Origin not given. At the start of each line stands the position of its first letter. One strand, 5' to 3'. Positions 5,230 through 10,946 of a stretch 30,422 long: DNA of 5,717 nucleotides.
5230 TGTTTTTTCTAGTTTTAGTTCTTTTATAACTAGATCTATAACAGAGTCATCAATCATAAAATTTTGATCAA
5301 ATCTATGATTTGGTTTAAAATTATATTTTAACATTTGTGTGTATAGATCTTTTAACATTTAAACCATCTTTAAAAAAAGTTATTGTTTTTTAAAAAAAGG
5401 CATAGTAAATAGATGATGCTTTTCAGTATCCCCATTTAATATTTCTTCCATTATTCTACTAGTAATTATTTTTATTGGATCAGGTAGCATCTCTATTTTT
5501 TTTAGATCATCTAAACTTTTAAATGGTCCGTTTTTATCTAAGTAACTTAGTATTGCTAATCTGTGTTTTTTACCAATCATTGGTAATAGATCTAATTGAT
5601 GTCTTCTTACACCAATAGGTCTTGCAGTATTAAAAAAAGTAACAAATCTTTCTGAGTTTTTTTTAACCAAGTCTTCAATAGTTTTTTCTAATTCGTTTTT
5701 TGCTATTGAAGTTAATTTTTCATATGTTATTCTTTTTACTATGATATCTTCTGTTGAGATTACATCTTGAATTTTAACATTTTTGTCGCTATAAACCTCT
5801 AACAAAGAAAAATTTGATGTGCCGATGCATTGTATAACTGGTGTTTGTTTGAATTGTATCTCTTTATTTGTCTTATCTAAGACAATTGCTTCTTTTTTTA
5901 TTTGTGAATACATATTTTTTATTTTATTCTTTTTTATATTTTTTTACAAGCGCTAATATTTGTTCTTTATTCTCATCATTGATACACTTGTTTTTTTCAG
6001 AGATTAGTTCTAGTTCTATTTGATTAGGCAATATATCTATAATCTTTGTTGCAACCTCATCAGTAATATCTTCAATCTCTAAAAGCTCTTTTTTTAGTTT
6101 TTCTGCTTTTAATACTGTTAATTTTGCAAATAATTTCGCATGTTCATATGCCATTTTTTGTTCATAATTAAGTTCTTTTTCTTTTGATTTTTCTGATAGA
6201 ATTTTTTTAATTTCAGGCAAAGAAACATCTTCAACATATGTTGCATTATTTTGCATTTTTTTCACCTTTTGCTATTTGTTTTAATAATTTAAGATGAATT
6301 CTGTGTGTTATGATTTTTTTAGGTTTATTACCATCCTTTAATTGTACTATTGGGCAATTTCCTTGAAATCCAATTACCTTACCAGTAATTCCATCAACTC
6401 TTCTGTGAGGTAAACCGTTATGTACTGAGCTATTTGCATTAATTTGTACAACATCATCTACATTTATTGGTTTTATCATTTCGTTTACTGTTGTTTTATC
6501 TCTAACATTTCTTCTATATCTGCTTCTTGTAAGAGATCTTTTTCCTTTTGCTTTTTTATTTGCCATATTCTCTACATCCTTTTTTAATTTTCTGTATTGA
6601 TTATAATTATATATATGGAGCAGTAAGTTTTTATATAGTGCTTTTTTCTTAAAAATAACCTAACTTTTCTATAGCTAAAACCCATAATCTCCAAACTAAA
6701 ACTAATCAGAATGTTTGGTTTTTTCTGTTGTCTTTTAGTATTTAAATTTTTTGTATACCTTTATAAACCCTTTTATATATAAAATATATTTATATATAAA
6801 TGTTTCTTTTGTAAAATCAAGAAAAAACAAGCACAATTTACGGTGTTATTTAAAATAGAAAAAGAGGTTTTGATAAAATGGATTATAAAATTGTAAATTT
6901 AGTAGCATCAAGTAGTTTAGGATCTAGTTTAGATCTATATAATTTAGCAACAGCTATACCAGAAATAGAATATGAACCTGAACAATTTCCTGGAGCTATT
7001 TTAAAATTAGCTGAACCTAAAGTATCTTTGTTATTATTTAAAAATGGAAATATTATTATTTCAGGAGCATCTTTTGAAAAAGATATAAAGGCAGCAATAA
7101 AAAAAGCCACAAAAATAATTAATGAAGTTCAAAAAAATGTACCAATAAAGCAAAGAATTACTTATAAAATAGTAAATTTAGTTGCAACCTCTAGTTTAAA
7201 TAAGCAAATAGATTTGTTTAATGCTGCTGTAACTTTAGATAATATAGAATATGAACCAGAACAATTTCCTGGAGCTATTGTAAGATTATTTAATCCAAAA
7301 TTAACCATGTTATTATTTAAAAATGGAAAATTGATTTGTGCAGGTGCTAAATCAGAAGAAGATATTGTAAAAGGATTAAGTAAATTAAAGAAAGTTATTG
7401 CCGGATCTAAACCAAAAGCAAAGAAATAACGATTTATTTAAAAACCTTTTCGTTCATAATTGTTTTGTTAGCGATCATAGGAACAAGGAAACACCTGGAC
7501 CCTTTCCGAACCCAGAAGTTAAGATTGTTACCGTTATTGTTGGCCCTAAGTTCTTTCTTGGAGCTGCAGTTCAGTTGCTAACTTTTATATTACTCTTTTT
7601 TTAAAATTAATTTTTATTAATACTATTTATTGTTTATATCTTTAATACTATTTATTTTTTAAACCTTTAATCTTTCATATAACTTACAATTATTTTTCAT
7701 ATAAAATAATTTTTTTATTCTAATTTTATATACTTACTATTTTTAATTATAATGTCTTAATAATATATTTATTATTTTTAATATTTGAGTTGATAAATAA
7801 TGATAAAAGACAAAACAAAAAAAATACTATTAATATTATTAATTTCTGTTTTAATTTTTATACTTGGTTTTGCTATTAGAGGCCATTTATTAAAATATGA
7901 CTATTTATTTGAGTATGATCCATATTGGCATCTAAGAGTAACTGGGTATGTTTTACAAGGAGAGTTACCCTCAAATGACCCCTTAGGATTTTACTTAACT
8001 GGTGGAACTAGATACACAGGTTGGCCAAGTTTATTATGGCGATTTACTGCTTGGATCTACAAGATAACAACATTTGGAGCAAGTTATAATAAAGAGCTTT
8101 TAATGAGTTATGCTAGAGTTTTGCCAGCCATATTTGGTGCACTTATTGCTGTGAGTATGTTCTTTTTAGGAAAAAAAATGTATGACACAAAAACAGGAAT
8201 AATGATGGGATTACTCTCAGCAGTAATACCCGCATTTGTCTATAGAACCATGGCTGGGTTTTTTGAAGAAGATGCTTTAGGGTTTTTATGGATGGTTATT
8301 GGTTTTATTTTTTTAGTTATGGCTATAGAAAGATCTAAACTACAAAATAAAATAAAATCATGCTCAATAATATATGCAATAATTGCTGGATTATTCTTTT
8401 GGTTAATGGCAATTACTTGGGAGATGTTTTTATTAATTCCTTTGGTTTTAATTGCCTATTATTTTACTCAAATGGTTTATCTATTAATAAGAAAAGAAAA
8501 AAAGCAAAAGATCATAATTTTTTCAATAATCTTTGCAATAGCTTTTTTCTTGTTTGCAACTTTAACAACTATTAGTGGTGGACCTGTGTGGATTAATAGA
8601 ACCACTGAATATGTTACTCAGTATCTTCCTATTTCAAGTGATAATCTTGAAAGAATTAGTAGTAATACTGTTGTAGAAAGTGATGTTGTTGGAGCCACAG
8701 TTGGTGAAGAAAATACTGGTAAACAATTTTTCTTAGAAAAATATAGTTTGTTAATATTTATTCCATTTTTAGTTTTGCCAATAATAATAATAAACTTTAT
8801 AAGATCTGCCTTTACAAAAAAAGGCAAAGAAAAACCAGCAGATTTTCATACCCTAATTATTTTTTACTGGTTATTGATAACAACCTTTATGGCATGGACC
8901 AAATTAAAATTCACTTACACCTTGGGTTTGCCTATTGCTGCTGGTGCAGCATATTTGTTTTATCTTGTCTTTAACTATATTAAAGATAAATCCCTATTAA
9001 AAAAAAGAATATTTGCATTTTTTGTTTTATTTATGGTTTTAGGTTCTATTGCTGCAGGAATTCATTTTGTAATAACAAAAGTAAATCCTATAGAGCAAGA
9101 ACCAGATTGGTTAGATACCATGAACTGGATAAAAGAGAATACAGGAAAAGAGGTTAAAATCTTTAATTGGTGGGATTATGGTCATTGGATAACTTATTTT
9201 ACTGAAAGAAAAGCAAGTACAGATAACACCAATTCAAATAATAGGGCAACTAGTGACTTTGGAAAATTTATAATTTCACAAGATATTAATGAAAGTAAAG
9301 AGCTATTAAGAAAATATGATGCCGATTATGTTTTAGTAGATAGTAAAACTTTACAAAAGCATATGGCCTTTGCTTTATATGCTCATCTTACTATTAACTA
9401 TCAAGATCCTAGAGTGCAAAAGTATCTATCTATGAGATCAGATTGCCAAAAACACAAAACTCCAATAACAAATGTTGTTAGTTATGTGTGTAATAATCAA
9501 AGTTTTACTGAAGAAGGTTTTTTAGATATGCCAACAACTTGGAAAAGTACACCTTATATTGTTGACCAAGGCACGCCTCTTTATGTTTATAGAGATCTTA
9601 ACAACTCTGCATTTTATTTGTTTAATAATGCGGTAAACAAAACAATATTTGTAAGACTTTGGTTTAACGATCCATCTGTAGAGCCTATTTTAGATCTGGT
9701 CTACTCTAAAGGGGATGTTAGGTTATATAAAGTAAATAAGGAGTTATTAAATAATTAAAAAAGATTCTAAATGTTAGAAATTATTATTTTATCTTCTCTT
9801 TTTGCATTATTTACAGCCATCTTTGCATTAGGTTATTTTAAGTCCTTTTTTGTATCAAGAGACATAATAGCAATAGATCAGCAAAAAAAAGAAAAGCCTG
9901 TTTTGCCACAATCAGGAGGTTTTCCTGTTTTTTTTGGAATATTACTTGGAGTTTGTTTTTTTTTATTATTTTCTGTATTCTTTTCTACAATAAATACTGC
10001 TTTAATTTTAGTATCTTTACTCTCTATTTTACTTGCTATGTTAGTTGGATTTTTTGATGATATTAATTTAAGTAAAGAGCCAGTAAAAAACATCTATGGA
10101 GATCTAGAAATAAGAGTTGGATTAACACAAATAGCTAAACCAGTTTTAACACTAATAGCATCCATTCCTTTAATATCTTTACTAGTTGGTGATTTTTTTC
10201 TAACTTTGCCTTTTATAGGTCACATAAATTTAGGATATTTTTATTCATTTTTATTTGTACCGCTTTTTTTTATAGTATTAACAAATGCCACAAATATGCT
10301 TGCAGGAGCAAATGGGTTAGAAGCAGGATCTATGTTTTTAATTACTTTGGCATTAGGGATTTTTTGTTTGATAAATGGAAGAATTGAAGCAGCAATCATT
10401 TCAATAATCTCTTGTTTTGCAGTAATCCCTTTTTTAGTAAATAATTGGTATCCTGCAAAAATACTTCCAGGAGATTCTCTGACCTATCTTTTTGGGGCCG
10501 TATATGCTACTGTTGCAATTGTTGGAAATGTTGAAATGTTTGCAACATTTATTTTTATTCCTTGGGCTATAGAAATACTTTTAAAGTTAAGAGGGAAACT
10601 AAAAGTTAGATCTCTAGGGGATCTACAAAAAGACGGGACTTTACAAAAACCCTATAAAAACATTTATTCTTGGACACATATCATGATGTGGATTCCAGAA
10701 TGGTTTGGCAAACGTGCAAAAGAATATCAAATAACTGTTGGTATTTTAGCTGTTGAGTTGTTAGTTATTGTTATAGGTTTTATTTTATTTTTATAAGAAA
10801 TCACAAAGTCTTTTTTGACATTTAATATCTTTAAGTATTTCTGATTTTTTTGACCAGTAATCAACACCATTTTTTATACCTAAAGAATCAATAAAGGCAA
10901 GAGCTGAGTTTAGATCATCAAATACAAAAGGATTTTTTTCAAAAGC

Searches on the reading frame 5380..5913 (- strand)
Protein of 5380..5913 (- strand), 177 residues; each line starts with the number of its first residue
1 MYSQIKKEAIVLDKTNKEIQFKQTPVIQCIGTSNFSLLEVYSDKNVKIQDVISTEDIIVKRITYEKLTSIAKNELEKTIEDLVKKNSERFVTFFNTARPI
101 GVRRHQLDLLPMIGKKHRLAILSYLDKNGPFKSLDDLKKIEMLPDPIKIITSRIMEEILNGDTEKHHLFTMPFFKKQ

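Call 35: search_protein_families(library=pfam, proteins=[window:5380-5913:-], max_evalue=0.01)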
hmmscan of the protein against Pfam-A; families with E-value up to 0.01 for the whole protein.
window:5380-5913:- (177 aa): 2 families
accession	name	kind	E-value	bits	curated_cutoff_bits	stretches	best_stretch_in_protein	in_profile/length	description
PF04919.18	DUF655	-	6.6e-37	127.6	22.2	1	15-170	17-180/181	Protein of unknown function (DUF655)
PF12836.13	HHH_3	-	0.00012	22.6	27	1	106-143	15-52/65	Helix-hairpin-helix motif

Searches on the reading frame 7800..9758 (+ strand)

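Call 35: search_protein_families(library=pfam, proteins=[window:7800-9758:+], max_evalue=0.01)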
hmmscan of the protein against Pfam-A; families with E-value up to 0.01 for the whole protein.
window:7800-9758:+ (652 aa): 4 families
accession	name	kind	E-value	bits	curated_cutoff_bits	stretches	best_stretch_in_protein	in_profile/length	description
PF02516.20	STT3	-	3.7e-19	70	24.5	1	12-398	3-375/405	Oligosaccharyl transferase STT3, N-terminal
PF22627.1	AglB_core-like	-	1.6e-08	35.3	27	1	453-516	46-109/111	AglB core domain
PF21436.2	STT3-PglB_core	-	2.2e-05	25.4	23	1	454-547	5-92/131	STT3/PglB/AglB core domain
PF19814.4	DUF6297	-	0.0011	18.2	29.8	1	356-431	9-82/375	Family of unknown function (DUF6297)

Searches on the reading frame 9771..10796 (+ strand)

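Call 35: search_protein_families(library=pfam, proteins=[window:9771-10796:+], max_evalue=0.01)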
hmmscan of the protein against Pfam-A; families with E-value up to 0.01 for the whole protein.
window:9771-10796:+ (341 aa): 1 family
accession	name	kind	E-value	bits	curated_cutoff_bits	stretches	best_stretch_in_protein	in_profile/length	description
PF00953.26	Glycos_transf_4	-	6.4e-30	104.7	27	1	80-252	2-159/160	Glycosyl transferase family 4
